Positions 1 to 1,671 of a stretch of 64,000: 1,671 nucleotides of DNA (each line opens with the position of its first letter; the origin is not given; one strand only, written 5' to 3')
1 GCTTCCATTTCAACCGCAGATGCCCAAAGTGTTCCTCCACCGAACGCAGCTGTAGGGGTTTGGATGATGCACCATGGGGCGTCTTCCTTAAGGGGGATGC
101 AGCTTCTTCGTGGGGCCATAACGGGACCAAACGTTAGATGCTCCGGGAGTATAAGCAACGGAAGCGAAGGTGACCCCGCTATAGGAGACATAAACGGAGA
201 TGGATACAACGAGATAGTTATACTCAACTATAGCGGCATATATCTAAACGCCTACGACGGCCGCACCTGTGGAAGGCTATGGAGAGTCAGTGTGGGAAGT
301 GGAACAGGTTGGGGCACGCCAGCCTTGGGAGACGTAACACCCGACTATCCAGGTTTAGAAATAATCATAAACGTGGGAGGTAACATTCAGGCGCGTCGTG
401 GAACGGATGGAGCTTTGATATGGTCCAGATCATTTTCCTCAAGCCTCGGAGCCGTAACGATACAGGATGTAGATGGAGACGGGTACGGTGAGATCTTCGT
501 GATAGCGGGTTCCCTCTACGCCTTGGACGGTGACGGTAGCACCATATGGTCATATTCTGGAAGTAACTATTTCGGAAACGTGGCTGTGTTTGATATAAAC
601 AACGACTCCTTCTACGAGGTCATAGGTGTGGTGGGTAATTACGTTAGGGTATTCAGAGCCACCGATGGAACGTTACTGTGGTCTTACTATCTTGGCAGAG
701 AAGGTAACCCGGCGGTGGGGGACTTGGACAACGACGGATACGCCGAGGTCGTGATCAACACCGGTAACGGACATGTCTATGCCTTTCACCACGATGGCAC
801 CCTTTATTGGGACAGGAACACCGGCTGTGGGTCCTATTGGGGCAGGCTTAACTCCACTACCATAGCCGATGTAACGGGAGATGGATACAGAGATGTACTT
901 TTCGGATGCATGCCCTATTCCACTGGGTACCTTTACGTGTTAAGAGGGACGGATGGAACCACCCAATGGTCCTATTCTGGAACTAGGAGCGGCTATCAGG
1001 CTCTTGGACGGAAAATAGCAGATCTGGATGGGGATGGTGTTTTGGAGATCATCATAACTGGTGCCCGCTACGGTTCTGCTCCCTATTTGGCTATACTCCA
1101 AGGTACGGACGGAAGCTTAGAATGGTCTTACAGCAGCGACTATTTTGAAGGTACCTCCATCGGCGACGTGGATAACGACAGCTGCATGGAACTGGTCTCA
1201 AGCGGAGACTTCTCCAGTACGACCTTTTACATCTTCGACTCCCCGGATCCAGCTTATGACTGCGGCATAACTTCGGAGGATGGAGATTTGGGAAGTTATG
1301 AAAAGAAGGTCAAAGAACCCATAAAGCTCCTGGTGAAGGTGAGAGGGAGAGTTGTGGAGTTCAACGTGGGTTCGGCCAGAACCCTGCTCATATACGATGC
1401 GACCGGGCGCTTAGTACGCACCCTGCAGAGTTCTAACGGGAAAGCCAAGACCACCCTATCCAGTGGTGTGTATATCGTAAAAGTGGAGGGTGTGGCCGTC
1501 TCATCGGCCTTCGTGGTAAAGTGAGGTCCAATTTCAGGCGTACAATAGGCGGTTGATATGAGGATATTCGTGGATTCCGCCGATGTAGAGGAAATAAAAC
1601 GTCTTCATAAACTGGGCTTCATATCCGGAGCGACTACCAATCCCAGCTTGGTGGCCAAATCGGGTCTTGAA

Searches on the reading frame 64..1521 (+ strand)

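Call 40: search_protein_families(library=padloc, alignment_id=A2, max_evalue=0.000001)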
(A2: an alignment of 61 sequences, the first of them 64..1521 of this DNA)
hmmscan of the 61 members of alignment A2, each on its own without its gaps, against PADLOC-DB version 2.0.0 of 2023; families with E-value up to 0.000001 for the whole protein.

A. member 1, window:64-1521:+ (486 aa): 0 families

B. families by the number of members that match (of 61 scanned): 11 families
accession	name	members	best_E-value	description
PDLC03838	DolB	2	3.8e-32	-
PDLC04134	mad2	2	2.6e-23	mads_2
PDLC04135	mad3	2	2.8e-22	mads_3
PDLC04140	mad8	2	7.2e-09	mads_8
PDLC04606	PDC-M37B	1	2.6e-37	-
PDLC04605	PDC-M37B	1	1.1e-33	-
PDLC02980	AriA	1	1.2e-13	-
PDLC02506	BrxL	1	2.3e-10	BrxL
PDLC04213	HEC-02A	1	2.2e-08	-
PDLC02914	ATPase-Toprim_I-B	1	4.8e-08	-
PDLC00915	TRIP13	1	1e-07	TRIP13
